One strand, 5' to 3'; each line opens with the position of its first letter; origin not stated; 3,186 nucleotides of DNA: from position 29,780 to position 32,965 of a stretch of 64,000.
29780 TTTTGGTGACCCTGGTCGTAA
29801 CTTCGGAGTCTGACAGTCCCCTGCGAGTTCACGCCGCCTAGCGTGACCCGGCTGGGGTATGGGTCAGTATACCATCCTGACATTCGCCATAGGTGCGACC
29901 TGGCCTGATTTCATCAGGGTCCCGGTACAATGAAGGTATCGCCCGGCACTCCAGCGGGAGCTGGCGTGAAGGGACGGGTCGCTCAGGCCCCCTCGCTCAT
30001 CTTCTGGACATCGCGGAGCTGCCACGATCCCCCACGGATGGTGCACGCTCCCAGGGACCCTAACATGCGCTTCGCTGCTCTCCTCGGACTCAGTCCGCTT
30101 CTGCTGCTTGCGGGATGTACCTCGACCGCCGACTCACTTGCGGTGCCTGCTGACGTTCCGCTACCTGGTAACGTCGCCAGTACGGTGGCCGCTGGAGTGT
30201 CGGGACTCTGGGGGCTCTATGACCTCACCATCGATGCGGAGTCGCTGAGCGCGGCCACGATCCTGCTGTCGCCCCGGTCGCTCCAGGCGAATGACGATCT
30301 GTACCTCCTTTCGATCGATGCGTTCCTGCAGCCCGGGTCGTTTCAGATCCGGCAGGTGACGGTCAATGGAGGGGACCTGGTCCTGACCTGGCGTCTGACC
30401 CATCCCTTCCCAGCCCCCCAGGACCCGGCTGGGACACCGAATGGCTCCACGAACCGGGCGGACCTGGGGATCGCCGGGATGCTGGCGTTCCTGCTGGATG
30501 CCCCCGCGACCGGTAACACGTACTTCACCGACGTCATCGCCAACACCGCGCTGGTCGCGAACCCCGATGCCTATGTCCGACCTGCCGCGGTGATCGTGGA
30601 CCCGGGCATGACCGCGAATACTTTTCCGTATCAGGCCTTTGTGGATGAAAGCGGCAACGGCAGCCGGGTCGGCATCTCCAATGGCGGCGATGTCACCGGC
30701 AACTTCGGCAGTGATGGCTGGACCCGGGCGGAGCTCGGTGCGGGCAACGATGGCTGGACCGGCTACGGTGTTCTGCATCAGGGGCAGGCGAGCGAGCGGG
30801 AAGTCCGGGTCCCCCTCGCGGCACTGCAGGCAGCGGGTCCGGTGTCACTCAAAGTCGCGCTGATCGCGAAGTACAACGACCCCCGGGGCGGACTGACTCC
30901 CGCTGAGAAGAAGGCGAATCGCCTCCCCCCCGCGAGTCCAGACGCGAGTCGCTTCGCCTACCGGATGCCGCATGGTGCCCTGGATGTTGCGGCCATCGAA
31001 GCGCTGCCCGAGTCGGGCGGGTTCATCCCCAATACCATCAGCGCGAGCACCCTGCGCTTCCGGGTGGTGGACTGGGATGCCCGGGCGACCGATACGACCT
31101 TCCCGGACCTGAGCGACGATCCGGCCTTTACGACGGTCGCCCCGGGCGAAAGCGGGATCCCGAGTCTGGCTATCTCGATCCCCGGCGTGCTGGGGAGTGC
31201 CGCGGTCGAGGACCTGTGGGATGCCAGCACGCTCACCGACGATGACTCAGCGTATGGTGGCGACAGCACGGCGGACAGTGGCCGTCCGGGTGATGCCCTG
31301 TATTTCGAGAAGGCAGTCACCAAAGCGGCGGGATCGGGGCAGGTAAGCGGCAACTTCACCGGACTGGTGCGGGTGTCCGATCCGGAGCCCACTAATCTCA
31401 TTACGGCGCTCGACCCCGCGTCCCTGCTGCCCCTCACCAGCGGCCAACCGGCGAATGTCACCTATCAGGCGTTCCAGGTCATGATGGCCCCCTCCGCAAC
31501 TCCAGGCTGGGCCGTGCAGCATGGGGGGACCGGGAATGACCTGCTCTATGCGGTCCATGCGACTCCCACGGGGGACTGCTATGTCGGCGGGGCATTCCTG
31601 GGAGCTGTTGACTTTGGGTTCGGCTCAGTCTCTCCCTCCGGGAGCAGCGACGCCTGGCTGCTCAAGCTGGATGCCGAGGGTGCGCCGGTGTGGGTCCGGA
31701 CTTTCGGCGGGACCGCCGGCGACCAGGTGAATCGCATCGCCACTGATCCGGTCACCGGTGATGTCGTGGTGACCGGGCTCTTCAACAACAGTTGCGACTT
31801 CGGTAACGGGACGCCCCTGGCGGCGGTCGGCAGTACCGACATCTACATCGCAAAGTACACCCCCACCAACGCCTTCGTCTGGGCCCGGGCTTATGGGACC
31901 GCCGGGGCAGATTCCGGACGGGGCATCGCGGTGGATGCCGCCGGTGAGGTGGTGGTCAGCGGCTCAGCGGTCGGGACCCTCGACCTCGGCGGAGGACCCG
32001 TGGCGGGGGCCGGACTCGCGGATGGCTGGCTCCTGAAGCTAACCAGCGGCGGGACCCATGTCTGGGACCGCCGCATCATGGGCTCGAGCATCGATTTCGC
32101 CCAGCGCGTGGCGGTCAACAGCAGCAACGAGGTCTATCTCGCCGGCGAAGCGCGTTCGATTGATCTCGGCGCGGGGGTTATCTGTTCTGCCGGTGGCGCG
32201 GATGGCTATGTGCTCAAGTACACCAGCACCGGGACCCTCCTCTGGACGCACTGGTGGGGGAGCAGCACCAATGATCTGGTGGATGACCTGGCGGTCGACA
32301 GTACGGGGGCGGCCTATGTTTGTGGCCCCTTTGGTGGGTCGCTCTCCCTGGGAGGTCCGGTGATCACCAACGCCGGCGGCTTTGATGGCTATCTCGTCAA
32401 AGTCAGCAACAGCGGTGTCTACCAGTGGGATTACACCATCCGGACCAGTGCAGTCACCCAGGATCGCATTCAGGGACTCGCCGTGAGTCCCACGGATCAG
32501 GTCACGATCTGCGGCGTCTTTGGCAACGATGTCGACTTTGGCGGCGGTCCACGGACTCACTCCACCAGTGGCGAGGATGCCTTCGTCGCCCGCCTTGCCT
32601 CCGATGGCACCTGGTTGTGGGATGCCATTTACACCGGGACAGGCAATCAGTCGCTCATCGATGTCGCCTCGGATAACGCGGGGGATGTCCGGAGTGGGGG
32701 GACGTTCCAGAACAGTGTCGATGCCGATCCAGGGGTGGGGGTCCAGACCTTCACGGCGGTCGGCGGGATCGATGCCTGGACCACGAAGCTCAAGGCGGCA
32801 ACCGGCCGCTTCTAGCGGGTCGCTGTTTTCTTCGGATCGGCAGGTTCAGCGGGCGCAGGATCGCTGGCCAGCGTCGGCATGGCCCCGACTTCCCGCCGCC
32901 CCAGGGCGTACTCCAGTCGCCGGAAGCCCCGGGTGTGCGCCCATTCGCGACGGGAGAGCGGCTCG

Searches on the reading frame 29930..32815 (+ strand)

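Call 58: search_protein_families(library=pfam, proteins=[window:29930-32815:+], max_evalue=0.01)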
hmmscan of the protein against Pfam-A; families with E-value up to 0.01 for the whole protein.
window:29930-32815:+ (961 aa): 1 family
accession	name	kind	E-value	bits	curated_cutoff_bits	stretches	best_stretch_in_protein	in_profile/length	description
PF06739.17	SBBP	-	0.0054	17.1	20.5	0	650-672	1-24/38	Beta-propeller repeat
